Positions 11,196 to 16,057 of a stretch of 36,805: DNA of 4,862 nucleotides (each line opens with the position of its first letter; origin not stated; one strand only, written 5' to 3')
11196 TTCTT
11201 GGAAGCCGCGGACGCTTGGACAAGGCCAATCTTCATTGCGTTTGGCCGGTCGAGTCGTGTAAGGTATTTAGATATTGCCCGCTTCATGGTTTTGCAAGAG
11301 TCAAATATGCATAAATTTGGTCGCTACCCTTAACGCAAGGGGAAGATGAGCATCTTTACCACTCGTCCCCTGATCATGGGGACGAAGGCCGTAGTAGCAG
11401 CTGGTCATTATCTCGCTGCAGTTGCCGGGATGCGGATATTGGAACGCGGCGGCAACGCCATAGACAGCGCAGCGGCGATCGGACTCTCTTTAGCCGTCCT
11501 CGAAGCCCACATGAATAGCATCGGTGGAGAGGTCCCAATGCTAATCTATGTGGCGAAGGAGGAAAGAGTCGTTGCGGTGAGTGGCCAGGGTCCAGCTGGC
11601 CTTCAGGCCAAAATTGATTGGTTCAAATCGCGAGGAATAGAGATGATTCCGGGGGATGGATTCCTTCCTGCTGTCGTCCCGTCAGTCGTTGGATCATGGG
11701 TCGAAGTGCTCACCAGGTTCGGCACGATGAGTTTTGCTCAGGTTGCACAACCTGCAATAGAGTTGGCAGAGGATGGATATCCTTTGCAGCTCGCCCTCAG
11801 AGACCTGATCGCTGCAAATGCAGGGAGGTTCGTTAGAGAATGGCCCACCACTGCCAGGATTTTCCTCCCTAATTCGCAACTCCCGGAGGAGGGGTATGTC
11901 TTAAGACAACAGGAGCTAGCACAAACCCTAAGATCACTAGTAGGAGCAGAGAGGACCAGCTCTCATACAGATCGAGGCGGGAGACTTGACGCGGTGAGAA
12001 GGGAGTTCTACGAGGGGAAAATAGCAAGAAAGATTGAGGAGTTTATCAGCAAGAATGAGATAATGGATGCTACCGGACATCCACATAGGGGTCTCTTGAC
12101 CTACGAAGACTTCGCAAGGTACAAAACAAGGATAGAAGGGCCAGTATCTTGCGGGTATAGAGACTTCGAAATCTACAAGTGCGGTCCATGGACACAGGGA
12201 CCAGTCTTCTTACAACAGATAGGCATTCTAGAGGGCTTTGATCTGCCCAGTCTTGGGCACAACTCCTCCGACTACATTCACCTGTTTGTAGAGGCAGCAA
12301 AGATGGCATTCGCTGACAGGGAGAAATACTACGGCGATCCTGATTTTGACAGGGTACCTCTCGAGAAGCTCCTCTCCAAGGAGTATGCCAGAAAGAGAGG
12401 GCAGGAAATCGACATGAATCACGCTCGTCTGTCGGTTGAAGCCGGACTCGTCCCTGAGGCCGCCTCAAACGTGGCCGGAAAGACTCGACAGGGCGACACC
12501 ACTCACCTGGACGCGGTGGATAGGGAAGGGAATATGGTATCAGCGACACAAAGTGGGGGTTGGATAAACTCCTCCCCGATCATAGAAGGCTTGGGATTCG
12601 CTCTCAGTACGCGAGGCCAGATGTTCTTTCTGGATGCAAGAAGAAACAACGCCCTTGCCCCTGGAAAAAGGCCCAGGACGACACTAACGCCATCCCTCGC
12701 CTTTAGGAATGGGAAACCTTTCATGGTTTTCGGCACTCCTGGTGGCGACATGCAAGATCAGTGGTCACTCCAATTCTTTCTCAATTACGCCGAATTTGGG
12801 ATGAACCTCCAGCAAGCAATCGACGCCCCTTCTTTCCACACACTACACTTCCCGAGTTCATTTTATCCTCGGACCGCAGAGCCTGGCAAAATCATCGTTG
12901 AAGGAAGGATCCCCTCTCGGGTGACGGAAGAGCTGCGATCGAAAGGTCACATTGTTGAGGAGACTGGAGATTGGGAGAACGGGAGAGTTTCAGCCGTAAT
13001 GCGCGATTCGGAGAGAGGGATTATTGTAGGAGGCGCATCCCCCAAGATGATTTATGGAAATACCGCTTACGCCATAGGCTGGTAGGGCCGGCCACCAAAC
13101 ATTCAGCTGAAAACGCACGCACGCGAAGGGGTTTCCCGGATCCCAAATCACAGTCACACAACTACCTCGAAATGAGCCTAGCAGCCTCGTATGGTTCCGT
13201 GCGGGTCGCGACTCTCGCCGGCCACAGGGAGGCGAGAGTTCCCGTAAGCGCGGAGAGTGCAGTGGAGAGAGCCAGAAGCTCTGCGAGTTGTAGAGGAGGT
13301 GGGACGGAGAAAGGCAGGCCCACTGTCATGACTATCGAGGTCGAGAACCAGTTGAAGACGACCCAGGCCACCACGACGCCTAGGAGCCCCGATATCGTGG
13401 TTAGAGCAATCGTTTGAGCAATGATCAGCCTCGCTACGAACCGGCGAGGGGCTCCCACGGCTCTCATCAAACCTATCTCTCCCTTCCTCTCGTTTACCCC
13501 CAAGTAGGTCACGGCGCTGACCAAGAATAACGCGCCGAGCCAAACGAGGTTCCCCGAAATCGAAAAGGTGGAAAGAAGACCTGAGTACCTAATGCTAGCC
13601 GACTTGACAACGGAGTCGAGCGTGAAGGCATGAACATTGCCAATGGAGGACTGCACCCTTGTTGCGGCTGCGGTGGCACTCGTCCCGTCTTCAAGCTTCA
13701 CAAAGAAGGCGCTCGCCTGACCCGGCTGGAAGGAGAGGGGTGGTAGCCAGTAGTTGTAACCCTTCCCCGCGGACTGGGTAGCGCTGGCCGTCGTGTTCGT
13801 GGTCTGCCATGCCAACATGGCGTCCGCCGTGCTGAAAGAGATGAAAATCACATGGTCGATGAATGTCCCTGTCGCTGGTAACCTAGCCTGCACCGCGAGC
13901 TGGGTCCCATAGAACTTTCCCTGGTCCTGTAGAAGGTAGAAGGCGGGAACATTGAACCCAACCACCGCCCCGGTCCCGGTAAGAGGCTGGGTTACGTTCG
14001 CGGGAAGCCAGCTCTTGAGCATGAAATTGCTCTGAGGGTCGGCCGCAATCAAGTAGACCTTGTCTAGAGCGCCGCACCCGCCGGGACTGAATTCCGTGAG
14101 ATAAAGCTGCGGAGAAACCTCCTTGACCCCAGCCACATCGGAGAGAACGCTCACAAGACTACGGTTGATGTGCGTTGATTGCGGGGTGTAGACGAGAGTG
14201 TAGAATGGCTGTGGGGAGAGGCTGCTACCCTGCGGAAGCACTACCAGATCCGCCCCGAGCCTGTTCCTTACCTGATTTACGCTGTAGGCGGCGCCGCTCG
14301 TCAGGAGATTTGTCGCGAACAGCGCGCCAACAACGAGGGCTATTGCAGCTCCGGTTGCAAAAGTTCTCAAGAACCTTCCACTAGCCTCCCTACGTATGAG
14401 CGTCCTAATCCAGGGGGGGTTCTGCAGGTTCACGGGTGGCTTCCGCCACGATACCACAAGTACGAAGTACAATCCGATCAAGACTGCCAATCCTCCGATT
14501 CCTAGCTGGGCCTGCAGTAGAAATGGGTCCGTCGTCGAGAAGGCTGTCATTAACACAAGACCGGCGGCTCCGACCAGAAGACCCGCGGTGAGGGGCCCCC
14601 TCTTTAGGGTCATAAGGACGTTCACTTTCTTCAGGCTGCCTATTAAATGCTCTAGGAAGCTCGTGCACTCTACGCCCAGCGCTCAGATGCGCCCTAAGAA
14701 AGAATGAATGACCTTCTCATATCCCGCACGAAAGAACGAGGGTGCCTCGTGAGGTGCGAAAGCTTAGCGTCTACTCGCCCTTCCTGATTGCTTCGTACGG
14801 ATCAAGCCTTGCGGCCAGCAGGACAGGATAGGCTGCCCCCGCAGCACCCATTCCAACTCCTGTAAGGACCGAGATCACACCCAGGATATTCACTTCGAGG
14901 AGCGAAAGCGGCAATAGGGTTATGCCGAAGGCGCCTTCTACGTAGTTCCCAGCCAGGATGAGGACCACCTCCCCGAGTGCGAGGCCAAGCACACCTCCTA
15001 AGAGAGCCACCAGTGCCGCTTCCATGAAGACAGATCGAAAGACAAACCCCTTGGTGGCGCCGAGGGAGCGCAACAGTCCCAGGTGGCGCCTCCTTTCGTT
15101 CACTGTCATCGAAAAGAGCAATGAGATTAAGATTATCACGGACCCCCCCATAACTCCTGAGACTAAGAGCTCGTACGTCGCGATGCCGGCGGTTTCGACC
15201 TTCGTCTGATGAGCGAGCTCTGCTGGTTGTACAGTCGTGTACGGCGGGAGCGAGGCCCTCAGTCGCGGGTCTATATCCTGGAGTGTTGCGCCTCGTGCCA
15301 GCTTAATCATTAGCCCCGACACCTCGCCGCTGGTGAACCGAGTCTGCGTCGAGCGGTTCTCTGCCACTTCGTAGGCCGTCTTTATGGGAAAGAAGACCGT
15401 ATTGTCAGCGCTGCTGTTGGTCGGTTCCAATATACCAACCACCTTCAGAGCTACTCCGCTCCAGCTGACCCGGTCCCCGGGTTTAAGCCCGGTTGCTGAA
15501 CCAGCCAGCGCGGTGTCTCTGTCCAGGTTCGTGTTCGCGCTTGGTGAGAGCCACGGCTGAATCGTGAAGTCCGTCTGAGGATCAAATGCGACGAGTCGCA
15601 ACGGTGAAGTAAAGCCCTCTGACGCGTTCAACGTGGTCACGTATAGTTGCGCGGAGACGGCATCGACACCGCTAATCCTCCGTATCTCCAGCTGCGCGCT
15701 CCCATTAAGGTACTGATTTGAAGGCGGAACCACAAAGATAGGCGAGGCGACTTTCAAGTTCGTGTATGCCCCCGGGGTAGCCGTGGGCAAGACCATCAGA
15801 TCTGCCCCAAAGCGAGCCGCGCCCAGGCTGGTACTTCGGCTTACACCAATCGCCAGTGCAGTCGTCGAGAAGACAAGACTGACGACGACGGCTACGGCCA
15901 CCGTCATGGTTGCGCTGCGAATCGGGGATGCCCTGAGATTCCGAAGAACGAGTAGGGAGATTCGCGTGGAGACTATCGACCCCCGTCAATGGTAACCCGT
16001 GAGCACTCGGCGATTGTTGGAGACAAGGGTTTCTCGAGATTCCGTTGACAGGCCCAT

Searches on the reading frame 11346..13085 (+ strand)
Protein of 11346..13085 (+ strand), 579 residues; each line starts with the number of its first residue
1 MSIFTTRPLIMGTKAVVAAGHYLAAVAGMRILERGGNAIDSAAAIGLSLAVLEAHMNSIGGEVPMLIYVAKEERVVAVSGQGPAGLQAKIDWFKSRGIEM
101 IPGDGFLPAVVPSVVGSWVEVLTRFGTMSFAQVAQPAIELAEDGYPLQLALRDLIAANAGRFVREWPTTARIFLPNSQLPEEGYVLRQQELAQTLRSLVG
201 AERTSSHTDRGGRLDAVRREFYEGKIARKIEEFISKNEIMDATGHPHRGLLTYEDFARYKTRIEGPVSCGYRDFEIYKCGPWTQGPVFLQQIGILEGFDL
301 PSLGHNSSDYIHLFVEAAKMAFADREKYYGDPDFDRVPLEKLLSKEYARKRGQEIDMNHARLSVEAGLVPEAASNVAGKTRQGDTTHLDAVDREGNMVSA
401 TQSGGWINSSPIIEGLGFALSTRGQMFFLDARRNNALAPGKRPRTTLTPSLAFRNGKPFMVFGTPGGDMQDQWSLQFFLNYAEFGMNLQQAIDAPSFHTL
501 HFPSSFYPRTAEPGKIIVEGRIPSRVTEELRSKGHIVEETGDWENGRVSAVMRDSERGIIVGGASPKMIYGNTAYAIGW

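Call 18: search_protein_families(library=pfam, proteins=[window:11346-13085:+], max_evalue=0.00001)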
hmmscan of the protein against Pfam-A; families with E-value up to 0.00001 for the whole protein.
window:11346-13085:+ (579 aa): 1 family
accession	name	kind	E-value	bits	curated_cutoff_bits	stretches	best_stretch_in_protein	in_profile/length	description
PF01019.26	G_glu_transpept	-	2.6e-125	419.6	27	1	30-566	2-508/512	Gamma-glutamyltranspeptidase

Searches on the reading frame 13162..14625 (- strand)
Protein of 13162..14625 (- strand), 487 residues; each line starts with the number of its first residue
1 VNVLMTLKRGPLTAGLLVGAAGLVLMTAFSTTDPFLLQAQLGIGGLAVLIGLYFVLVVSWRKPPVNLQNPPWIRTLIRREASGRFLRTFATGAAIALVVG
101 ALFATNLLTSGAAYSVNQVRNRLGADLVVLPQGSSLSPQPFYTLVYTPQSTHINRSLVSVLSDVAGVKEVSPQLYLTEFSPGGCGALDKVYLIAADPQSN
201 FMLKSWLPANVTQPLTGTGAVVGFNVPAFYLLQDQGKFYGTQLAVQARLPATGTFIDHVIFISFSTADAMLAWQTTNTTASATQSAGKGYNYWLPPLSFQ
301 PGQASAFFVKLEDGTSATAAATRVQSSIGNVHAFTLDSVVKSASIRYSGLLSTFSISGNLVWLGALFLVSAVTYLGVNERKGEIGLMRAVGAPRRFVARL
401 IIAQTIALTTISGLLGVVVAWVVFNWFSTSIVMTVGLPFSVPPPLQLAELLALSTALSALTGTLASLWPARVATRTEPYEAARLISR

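Call 18: search_protein_families(library=pfam, proteins=[window:13162-14625:-], max_evalue=0.00001)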
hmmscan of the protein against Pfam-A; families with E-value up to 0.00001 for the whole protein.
window:13162-14625:- (487 aa): 1 family
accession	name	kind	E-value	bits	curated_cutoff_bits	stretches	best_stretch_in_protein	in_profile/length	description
PF02687.27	FtsX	-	2.8e-14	53.7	25.5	1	360-478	6-120/120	FtsX-like permease C-terminal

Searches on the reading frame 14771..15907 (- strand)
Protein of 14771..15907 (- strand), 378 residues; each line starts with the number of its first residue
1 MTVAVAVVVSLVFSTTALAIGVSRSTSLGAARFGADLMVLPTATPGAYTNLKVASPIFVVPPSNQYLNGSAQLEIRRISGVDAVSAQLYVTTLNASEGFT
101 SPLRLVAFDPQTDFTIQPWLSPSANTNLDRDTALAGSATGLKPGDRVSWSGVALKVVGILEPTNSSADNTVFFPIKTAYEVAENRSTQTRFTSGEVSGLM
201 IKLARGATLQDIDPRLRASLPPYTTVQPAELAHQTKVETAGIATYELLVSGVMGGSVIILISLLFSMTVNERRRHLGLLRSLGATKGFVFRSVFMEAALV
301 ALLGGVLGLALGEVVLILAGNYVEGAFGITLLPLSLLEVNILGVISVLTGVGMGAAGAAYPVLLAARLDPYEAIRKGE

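Call 19: search_protein_families(library=pfam, proteins=[window:14771-15907:-], max_evalue=0.00001)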
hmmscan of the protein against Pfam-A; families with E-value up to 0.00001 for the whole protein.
window:14771-15907:- (378 aa): 2 families
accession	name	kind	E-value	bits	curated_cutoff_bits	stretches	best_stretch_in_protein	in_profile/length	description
PF02687.27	FtsX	-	2.3e-13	50.7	25.5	1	249-367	3-117/120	FtsX-like permease C-terminal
PF12704.14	MacB_PCD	-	6.9e-10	40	27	1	3-217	6-205/207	MacB-like periplasmic core domain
